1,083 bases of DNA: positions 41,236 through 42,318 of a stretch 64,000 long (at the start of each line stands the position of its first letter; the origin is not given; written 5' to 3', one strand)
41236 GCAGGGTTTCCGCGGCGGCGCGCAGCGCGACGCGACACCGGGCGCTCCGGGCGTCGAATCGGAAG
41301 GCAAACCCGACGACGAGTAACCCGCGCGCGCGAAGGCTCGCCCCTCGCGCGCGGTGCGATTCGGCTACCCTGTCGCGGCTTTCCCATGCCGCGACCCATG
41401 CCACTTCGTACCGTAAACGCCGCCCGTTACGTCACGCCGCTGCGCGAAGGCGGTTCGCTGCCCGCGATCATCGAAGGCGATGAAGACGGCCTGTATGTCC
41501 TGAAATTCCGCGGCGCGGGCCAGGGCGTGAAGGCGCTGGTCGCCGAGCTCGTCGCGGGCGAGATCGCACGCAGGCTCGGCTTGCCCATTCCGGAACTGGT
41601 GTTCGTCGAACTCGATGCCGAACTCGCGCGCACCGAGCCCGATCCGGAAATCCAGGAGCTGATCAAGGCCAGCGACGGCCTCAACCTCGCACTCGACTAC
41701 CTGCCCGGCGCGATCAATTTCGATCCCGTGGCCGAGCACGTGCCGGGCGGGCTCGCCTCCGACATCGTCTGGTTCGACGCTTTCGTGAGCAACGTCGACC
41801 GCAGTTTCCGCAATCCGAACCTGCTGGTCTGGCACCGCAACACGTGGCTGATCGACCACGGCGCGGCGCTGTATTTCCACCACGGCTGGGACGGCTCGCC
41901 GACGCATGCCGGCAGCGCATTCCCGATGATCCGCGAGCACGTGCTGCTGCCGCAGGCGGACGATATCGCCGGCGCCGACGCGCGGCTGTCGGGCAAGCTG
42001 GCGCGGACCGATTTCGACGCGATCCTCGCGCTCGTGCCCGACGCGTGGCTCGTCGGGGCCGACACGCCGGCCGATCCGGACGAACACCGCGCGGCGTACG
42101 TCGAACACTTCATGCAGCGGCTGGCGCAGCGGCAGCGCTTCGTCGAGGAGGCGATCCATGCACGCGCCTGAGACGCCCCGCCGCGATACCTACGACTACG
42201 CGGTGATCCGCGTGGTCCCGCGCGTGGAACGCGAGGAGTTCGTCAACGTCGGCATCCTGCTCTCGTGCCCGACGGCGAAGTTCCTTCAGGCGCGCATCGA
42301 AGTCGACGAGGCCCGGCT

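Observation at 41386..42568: Translationally coupled HipA-like phosphotransferase + DUF3037 two-gene module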

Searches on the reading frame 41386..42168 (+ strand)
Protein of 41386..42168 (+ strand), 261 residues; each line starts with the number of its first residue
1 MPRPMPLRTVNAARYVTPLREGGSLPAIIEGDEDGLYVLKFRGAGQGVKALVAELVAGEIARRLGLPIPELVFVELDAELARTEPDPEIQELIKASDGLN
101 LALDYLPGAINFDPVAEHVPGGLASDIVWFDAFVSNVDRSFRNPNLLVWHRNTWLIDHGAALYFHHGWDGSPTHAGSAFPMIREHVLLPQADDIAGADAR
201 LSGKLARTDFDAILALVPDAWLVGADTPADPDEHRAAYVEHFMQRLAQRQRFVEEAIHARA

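Call 3: search_protein_families(library=pfam, proteins=[window:41386-42168:+], max_evalue=1)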
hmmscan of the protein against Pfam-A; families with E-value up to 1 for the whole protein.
window:41386-42168:+ (261 aa): 1 family
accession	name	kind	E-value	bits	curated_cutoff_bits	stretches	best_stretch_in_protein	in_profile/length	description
PF20613.4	HipA_2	-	1.8e-22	80.3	27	1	18-248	7-233/240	HipA-like kinase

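Call 4: search_protein_families(library=ncbifam, proteins=[window:41386-42168:+], max_evalue=1)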
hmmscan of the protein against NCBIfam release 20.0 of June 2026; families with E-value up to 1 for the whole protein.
window:41386-42168:+ (261 aa): 0 families

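Call 5: search_protein_families(library=padloc, proteins=[window:41386-42168:+], max_evalue=1)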
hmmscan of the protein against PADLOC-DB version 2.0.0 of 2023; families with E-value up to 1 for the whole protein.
window:41386-42168:+ (261 aa): 1 family
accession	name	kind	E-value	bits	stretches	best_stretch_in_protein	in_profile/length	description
PDLC04766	PDC-M66A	-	4.3e-24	83.1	1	7-224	10-242/270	-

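Call 6: search_protein_families(library=phrogs, proteins=[window:41386-42168:+], max_evalue=1)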
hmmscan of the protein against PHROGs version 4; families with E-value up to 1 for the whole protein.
window:41386-42168:+ (261 aa): 2 families
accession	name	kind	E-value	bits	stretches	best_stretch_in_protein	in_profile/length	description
phrog_3162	-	unknown function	2.6e-27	96.9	1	19-236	11-231/247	-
phrog_11186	-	unknown function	0.18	12.3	1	125-168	150-191/302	-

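Call 19: find_homologous_proteins(query=window:41386-42168:+)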
Query window:41386-42168:+ (261 aa): 8000 proteins with E <= 0.001 among 8000 candidates; the best 120 are listed.
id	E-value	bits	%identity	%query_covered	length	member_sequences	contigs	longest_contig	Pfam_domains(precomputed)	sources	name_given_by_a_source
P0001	3.6e-158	543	95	98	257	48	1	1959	PF20613.5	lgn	-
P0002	2.3e-155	534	92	98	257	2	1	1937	PF20613.5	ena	-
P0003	8.7e-154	528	91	98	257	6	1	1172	PF20613.5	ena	-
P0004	2.6e-152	524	90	98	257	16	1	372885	PF20613.5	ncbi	-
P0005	2.6e-149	514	88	98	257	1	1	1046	PF20613.5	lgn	-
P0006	1.5e-147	508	88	98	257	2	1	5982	PF20613.5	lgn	-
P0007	9.7e-147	505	87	98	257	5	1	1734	PF20613.5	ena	-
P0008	1.9e-145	501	86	98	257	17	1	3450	PF20613.5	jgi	jgi:hypothetical protein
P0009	2.0e-145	501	87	98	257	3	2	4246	PF20613.5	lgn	-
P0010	7.4e-145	499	86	98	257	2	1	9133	PF20613.5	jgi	jgi:hypothetical protein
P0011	2.9e-144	497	87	98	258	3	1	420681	PF20613.5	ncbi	-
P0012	9.9e-141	486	84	98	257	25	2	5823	PF20613.5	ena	-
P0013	4.5e-128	444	78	98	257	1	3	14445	PF20613.5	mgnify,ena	mgnify:CR=1 FL=1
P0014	7.7e-123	427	76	98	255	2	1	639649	PF20613.5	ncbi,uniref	ncbi:HipA family kinase [Lysobacter cavernae]|uniref:HipA family kinase n=1 Tax=Lysobacter cavernae 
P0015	6.6e-122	424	77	98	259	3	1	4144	PF20613.5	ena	-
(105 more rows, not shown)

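Call 22: find_related_loci(query=window:41386-42168:+, collection=genome_contigs, flank=6000)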
Query window:41386-42168:+ (261 aa) in genome_contigs; peptide patterns used: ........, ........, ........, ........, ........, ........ (x = any residue, [..] = any of these).
417 stretches matched a pattern; 140 encode a relative of the query (tblastn E <= 1e-3); the best 80 are kept; 80 distinct loci.
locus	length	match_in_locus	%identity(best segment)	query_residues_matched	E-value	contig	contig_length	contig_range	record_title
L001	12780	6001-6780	95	2-261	1e-163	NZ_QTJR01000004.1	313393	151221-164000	Lysobacter soli strain KCTC 22011 contig4, whole genome shotgun sequence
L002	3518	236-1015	95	2-261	7e-171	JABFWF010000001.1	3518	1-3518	MAG: Lysobacter sp. isolate Bin1.18 NODE_21574_length_3518_cov_4.176625, whole genome shotgun sequence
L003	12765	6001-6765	93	1-255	9e-158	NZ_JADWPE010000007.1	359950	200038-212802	Lysobacter changpingensis strain CM-3-T8 contig7, whole genome shotgun sequence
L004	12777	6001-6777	90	3-261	4e-154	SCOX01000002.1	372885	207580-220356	Lysobacteraceae bacterium P NODE_2_length_372885_cov_38.963777, whole genome shotgun sequence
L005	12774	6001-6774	88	4-261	2e-150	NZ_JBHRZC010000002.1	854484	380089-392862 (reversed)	Lysobacter sp. GCM10012299 strain CGMCC 1.16608 GCM70012299_3, whole genome shotgun sequence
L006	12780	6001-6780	86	2-261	2e-149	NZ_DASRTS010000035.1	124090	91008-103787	MAG: Lysobacter sp. isolate SMAG_U7485 k141_198533, whole genome shotgun sequence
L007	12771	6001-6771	86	5-261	5e-146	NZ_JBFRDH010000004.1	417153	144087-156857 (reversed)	Lysobacter sp. TAF61 SCAFFOLD_3, whole genome shotgun sequence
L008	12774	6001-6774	87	5-261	6e-146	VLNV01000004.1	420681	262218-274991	Lysobacter prati strain SYSU H10001 NODE_3_length_420681_cov_349.355734, whole genome shotgun sequence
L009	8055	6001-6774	87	4-261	8e-142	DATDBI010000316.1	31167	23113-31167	MAG TPA_asm: Lysobacter sp. isolate SMAG_U118 k141_704341, whole genome shotgun sequence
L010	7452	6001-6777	83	3-261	6e-135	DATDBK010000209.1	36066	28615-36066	MAG TPA_asm: Lysobacter sp. isolate SMAG_U120 k141_1206038, whole genome shotgun sequence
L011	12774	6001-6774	76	4-261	4e-127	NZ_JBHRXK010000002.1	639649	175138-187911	Lysobacter cavernae strain KCTC 42875 spades_K_25_97_2, whole genome shotgun sequence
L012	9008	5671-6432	75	6-259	7e-124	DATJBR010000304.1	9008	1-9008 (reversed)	MAG TPA_asm: Lysobacter sp. isolate SMAG_U15359 k141_294901, whole genome shotgun sequence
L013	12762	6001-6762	75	2-253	3e-118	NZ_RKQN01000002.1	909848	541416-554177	Vulcaniibacterium tengchongense strain DSM 25623 Ga0244695_102, whole genome shotgun sequence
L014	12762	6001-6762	72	7-260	2e-116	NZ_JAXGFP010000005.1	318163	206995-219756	Novilysobacter erysipheiresistens strain RS-LYSO-3 Scaffold5, whole genome shotgun sequence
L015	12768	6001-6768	70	5-260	2e-115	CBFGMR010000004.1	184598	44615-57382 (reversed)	MAG TPA_asm: uncultured Pseudoxanthomonas sp. isolate ERR5385031_binner23_Refined_1 genome assembly, contig: ERZ27258718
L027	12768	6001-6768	70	5-260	1e-111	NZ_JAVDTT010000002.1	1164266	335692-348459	Pseudoxanthomonas sacheonensis strain BE107 Ga0454513_02, whole genome shotgun sequence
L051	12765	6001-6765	65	5-261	9e-106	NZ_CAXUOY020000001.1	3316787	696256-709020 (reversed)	Pseudoxanthomonas sp. LjRoot125 LJR125c1, whole genome shotgun sequence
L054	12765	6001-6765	67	5-261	4e-106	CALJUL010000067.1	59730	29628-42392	MAG TPA_asm: uncultured Pseudoxanthomonas sp. isolate SRR1506987_bin.145_CONCOCT_v1.1_MAG genome assembly, contig: ERZ76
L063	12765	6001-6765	65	5-261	6e-105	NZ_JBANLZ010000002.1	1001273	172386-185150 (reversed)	Pseudoxanthomonas sp. F11 ctg00002, whole genome shotgun sequence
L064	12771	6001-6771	65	5-261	8e-105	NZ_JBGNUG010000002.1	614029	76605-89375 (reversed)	Pseudoxanthomonas sp. 10H Scaffold2, whole genome shotgun sequence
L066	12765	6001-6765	65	5-261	1e-104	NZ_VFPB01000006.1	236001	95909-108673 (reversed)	Pseudoxanthomonas sp. 3HH-4 Ga0310715_106, whole genome shotgun sequence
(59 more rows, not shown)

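Call 31: search_solved_structures(query=A2, max_evalue=10, show_alignments=2)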
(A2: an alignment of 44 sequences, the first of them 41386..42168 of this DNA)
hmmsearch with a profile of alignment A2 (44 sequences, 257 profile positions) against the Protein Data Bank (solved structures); distinct sequences matched with E-value up to 10: 6.
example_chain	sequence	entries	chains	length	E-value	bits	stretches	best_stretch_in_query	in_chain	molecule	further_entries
1wxw_A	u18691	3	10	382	0.19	14.2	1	9-84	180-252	hypothetical protein TTHA1280 | putative SAM-dependent RNA methyltransferase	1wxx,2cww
5v0t_A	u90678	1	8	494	0.25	13.7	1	9-66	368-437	Alpha,alpha-trehalose-phosphate synthase (UDP-forming)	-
2b5a_A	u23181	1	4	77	0.84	12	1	117-162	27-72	C.BclI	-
9auy_A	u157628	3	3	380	1.3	11.4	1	153-205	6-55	Inosine-5'-monophosphate dehydrogenase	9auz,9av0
3n5i_A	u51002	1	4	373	1.3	11.3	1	9-56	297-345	Beta-peptidyl aminopeptidase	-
3n2w_A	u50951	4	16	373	1.4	11.3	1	9-56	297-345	Beta-peptidyl aminopeptidase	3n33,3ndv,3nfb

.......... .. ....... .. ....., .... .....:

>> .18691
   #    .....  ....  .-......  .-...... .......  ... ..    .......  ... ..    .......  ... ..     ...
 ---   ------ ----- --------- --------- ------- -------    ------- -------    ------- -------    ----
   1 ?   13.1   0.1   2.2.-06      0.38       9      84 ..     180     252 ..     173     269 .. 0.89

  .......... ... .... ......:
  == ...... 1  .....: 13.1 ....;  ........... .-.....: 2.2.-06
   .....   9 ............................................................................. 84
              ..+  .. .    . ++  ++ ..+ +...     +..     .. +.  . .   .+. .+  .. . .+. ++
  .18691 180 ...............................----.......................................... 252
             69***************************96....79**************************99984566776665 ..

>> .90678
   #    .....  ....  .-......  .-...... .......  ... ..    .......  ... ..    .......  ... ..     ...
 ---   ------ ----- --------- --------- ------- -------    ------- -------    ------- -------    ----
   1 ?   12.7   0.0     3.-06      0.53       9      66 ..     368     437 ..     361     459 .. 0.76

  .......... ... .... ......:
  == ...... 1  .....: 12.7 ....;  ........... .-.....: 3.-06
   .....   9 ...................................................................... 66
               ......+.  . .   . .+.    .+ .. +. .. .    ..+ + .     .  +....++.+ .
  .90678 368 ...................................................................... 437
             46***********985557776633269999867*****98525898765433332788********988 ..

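Call 33: search_dna_similar(query=window:41386-42168:+, collection=phages, mode=protein, max_evalue=0.001, max_rows=25)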
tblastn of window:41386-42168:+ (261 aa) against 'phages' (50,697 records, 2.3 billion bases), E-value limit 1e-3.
Records with a match: 5; places in all: 5; records where one place covers at least 80% of the query: 1.
Best place of each record, by identity: <60% 5.
By first word of the organism name: Campylobacter 2; Escherichia 1; Salmonella 1; Klebsiella 1.
By host as written in the record: Escherichia coli C 1; Salmonella enterica subsp. enterica serovar Worthington ... 1; Klebsiella pneumoniae 1; Campylobacter jejuni NCTC 12660 1; Campylobacter coli 1.
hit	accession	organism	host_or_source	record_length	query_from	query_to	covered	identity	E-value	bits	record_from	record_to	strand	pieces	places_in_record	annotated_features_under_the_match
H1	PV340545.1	Escherichia phage PhiR5_1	Escherichia coli C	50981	11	251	92%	24.7%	4e-7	57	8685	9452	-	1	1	HipA | HipD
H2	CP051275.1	Salmonella phage SW-37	Salmonella enterica subsp. enterica ...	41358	49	246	76%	26.4%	3e-4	47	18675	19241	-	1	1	record has no annotation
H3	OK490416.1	Klebsiella phage Kp4864-1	Klebsiella pneumoniae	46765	19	162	55%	33.1%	7e-8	59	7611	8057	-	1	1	record has no annotation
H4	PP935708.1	Campylobacter phage vB_CJ12660_3PH123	Campylobacter jejuni NCTC 12660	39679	22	162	54%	27.3%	9e-8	59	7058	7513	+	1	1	hypothetical protein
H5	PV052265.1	Campylobacter phage CC12667_12684_ph15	Campylobacter coli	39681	22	162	54%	27.3%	9e-8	59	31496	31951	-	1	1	hypothetical protein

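Call 35: get_annotated_region(hit=H1, flank=4000)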
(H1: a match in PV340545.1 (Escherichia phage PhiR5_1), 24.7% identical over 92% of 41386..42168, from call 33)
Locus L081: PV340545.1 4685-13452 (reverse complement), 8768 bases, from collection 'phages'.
description: Escherichia phage PhiR5_1, complete genome.
organism: Escherichia phage PhiR5_1 (NCBI taxid 3416467)
taxonomy: Viruses
host: Escherichia coli C; source: -; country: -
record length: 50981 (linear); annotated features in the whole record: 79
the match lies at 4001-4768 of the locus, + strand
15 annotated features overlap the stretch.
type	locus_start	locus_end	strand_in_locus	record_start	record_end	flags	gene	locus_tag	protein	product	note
CDS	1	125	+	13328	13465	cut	-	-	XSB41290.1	hypothetical protein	-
CDS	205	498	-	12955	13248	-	-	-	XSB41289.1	exclusion protein Ren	exclusion protein ren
CDS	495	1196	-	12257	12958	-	-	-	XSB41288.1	DNA replication protein P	-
CDS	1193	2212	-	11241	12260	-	-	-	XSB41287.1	DNA replication protein O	-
CDS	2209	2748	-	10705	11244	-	-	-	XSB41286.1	cII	activator protein cII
CDS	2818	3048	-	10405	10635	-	-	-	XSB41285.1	Cro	transcriptional regulator cro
CDS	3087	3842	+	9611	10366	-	-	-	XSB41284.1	cI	repressor protein cI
CDS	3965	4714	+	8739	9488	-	-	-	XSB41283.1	HipA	HipA toxin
CDS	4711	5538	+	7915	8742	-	-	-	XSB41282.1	HipD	HipD antitoxin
CDS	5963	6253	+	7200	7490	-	-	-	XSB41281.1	Kil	prophage Kil protein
CDS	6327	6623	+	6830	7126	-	-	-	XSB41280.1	Gam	host-nuclease inhibitor protein Gam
CDS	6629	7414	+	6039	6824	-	-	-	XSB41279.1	Bet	recombination protein Bet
CDS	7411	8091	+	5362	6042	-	-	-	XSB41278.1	exonuclease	-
CDS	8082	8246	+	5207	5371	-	-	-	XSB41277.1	hypothetical protein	hypothetical protein orf60a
CDS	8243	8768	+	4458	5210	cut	-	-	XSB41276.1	hypothetical protein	FIG00639473: hypothetical protein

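Call 40: search_protein_families(library=pfam, proteins=[L081:3965-4711:+, L081:4711-5535:+], max_evalue=0.1)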
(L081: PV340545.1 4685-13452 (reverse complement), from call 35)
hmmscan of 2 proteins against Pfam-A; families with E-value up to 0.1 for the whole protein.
L081:3965-4711:+ (249 aa): 1 family
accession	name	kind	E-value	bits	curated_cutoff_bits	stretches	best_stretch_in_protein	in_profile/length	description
PF20613.4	HipA_2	-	9.7e-77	257.9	27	1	14-247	1-239/240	HipA-like kinase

L081:4711-5535:+ (275 aa): 2 families
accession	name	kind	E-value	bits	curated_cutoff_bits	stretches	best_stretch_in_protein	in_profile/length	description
PF11236.13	DUF3037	-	7.6e-24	84.6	22.6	1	7-125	1-118/118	Protein of unknown function (DUF3037)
PF20474.3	PHL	-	0.04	14.4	23.7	1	44-133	33-116/155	PHL domain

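Call 42: predict_structure(alignment_id=A2)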
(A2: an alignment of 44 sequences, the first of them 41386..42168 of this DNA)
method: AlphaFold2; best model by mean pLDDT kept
length: 261 residues; sequences in the alignment: 44
mean_pLDDT: 82.4   pTM: 0.86
mean pLDDT of the five models: 82.4, 81.2, 80.5, 79.6, 74.3
residues with pLDDT >= 90: 92; 70-90: 129; 50-70: 25; < 50: 15
segments of 3 or more residues with pLDDT < 50: 1-3, 20-25, 161-166
pLDDT, mean of each block of 10 residues (from residue 1): 69 75 62 88 72 89 93 88 76 84 84 86 94 81 82 78 52 70 90 96 96 93 73 89 90 91 87
secondary structure, 60 per line:
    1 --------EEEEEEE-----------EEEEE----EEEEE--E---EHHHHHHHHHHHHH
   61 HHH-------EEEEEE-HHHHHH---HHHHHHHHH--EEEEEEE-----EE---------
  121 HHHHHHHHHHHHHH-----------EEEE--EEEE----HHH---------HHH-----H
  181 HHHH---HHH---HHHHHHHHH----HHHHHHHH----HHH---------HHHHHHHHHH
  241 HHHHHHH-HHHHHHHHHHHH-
elements in order: E9-15 E27-31 E36-40 H48-63 E71-76 H78-83 H87-95 E98-104 H121-134 E146-149 E152-155 H180-184 H194-202 H207-214 H231-247 H249-260

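Call 64: search_dna_similar(query=window:41386-42168:+, collection=plasmids, mode=protein, max_evalue=0.00001, max_rows=30)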
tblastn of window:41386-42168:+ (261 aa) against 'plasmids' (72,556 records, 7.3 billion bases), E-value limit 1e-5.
Records with a match: 10; places in all: 10; records where one place covers at least 80% of the query: 7.
Best place of each record, by identity: <60% 10.
By first word of the organism name: Streptomyces 3; Leptolyngbya 2; Parabacteroides 1; Nonomuraea 1; Bacteroides 1; Chondrinema 1; Shinella 1.
By predicted mobility (MOB-suite, as given by PLSDB): non-mobilizable 9; mobilizable 1.
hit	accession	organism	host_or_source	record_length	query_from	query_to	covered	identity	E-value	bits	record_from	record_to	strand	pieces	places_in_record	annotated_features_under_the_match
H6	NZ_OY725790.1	Parabacteroides distasonis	-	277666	3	260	99%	50.8%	2e-80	270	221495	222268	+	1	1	HipA family kinase | DUF3037 domain-containing protein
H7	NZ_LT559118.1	Nonomuraea gerenzanensis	-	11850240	7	245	92%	51.9%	1e-72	248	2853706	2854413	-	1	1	none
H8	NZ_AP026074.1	Streptomyces nigrescens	-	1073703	7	253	95%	49.4%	2e-64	224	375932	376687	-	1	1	none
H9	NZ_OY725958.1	Bacteroides finegoldii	-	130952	5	260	98%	47.7%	7e-77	260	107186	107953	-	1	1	HipA family kinase | DUF3037 domain-containing protein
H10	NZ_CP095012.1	Streptomyces sp. 2P-4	cell culture,mudflats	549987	7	247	92%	49.0%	5e-67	231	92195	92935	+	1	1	HipA family kinase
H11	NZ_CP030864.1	Streptomyces globosus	cell culture,environment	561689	7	247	92%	49.0%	5e-67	231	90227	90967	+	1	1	HipA family kinase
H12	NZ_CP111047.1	Chondrinema litorale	Seaweed,red alga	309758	4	260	98%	45.5%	7e-78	263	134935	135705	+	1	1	HipA family kinase | DUF3037 domain-containing protein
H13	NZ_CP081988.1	Shinella oryzae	cell culture,rhizosphere soil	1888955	4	162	61%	34.7%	7e-10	66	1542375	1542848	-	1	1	none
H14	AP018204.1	Leptolyngbya boryana NIES-2135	-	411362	191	261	27%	35.2%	2e-7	59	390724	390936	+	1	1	hypothetical protein (x2)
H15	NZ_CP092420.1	Leptolyngbya boryana IU 594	-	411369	191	261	27%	35.2%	2e-7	59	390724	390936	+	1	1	hypothetical protein | DUF3037 domain-containing protein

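Call 65: get_annotated_region(hit=H6, flank=6000)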
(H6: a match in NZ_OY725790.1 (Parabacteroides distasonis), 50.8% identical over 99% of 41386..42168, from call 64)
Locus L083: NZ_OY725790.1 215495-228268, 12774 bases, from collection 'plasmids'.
description: Parabacteroides distasonis strain Parabacteroides distasonis TSDC17.2-1.1 plasmid 45, complete sequence
organism: Parabacteroides distasonis (NCBI taxid 823)
taxonomy: Bacteria; Bacteroidota; Bacteroidia; Bacteroidales; Tannerellaceae; Parabacteroides; Parabacteroides distasonis
host: -; source: -; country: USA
typing (MOB-suite, as given by PLSDB): non-mobilizable
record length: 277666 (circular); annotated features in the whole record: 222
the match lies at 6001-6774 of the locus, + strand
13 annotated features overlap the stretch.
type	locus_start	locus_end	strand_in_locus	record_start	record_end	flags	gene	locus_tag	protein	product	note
CDS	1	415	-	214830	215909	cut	ribD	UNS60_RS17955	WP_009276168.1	bifunctional diaminohydroxyphosphoribosylaminopyrimidine deaminase/5-amino-6-(5-phosphoribosylamino)uracil reductase RibD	-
CDS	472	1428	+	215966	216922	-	-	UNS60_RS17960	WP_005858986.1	HemK/PrmC family methyltransferase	GO:0032259 - methylation [Evidence IEA]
CDS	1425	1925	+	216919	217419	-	-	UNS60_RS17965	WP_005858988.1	regulatory protein RecX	GO:0006282 - regulation of DNA repair [Evidence IEA]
CDS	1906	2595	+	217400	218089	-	-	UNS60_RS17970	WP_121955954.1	ComF family protein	-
CDS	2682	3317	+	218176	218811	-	pyrE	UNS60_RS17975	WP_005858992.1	orotate phosphoribosyltransferase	GO:0009220 - pyrimidine ribonucleotide biosynthetic process [Evidence IEA]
CDS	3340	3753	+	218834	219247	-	-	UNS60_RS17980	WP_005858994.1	polyketide cyclase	-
CDS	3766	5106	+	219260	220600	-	argH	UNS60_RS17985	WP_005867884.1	argininosuccinate lyase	GO:0042450 - arginine biosynthetic process via ornithine [Evidence IEA]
CDS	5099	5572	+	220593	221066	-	-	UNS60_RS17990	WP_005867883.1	(2Fe-2S)-binding protein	-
CDS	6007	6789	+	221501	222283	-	-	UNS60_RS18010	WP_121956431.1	HipA family kinase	-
CDS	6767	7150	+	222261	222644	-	-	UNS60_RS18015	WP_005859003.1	DUF3037 domain-containing protein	-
CDS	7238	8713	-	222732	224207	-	gltA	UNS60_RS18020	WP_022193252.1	NADPH-dependent glutamate synthase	GO:0006537 - glutamate biosynthetic process [Evidence IEA]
CDS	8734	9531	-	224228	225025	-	-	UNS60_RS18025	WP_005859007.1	sulfide/dihydroorotate dehydrogenase-like FAD/NAD-binding protein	-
CDS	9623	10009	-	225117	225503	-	-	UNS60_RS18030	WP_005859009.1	co-chaperone GroES family protein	-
